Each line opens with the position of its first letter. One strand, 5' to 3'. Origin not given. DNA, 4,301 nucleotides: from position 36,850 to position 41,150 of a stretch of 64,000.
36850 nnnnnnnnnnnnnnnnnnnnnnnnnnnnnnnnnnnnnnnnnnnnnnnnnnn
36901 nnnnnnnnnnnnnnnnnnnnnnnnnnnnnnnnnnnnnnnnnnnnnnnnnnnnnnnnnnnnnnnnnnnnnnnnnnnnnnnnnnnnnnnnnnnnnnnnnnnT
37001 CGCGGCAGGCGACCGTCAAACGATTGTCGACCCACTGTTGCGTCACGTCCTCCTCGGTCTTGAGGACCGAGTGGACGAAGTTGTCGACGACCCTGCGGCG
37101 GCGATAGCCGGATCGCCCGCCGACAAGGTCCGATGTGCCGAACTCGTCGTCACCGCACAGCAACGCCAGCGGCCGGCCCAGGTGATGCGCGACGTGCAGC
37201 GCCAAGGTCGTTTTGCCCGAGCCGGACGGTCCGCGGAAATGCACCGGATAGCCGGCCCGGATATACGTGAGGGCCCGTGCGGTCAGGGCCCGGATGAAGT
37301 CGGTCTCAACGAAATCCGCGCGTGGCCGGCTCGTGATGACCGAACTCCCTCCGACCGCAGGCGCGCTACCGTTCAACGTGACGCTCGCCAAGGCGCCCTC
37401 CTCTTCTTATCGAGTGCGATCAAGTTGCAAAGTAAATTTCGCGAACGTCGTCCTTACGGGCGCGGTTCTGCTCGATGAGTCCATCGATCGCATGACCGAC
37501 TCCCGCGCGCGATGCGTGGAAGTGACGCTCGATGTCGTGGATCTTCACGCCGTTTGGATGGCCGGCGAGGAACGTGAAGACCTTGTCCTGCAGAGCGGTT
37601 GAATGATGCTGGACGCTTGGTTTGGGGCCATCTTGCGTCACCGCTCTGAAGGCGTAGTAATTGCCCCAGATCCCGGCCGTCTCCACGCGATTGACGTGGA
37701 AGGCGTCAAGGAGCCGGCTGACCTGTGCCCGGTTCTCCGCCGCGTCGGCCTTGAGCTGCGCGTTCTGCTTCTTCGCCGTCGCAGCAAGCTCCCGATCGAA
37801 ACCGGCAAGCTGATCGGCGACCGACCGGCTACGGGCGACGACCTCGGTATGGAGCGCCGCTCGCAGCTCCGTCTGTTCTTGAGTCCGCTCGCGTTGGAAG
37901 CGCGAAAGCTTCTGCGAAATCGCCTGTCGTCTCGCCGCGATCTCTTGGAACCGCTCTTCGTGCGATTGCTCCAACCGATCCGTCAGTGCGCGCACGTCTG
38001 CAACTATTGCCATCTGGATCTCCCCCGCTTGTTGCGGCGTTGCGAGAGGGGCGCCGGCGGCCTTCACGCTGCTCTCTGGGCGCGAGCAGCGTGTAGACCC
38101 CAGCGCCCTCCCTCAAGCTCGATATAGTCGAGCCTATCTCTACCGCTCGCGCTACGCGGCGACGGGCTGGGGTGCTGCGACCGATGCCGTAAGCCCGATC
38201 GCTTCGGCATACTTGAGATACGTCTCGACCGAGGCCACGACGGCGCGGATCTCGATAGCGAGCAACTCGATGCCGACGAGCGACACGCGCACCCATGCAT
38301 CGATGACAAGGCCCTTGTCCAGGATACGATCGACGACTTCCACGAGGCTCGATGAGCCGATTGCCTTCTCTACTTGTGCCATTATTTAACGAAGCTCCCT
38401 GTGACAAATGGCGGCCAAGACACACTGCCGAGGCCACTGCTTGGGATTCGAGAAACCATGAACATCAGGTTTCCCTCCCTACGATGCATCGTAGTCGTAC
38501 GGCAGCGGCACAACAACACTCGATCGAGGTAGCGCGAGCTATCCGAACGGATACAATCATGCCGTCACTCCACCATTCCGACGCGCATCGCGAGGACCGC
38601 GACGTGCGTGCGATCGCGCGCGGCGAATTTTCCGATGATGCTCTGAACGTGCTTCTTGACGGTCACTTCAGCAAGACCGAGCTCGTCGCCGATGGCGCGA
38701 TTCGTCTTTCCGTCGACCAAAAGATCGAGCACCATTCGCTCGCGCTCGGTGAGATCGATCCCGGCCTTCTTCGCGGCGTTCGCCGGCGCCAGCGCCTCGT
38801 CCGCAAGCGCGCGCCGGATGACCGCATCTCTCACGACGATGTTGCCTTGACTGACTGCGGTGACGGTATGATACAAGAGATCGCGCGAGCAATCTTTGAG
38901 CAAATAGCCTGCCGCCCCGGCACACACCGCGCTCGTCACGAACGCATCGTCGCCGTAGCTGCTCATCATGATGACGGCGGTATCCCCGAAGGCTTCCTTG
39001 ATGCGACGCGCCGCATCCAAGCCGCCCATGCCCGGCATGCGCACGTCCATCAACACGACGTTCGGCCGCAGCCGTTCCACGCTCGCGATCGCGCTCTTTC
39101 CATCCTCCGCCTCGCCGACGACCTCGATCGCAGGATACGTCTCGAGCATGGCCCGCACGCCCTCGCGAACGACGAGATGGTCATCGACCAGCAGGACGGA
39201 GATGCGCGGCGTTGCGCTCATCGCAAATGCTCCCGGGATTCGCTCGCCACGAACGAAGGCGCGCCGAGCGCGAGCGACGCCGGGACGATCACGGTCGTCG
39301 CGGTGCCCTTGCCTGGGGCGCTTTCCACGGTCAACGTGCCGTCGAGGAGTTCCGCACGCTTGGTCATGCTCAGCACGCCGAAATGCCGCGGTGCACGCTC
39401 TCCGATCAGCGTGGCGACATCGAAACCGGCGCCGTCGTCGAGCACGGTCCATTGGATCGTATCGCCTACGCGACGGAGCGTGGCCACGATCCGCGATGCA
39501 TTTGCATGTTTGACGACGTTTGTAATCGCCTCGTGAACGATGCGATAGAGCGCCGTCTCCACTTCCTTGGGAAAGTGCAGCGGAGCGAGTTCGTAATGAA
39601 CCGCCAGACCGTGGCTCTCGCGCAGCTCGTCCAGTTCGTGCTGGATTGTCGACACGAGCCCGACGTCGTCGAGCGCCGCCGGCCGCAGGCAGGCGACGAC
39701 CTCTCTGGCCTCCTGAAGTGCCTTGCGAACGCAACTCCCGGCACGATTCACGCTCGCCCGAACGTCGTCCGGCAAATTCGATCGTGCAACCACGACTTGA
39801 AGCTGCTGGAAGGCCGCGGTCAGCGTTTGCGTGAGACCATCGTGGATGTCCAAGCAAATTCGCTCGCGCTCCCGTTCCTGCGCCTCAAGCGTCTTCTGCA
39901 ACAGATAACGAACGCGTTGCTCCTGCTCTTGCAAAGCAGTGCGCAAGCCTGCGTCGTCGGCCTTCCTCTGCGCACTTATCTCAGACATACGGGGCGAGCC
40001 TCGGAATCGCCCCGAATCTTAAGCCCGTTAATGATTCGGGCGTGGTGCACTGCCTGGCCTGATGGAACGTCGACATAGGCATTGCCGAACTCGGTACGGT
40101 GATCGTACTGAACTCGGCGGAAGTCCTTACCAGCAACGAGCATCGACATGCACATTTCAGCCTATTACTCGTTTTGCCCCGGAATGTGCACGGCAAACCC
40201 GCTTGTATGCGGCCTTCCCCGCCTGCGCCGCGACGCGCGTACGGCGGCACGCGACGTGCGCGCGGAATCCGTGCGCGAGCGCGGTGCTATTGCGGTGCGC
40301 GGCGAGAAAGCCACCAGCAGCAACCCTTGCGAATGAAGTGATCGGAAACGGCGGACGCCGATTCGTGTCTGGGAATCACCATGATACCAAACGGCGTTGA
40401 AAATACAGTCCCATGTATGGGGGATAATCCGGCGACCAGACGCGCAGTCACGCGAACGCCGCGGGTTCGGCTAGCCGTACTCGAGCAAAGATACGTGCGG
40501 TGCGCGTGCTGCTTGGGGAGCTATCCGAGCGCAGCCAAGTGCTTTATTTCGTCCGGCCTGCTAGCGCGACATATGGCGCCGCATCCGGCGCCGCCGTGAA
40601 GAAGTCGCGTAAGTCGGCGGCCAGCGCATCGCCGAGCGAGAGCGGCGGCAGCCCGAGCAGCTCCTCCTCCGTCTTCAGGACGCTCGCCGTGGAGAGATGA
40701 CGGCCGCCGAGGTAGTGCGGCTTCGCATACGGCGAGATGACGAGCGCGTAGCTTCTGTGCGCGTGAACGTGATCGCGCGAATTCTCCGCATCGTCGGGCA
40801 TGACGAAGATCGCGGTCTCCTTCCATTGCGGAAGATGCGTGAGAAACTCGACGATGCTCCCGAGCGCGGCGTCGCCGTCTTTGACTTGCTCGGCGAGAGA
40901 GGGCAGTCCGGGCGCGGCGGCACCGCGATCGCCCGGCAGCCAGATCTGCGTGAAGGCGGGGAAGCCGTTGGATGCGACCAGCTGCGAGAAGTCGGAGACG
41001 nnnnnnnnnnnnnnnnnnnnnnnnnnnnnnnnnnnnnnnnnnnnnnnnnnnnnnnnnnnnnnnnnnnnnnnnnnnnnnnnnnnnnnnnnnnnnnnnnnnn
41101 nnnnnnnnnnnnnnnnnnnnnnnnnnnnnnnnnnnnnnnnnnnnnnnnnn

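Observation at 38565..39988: Sensor-less histidine kinase + LuxR-type response regulator immediately upstream of the gvp operon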

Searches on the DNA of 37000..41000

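Call 39: search_rna_families(source=window, start=37000, end=41000, threshold=evalue, max_evalue=1)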
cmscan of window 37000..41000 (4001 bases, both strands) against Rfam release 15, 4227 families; matches with E-value up to 1: 1.
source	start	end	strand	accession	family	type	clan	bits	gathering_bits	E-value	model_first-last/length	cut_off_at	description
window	39568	39700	+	RF02880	MH_s15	Gene; sRNA;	-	18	123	0.19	1-277/277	no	Mesorhizobail RNA 15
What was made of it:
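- Tried and rejected: Rfam found nothing meaningful (call 39).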
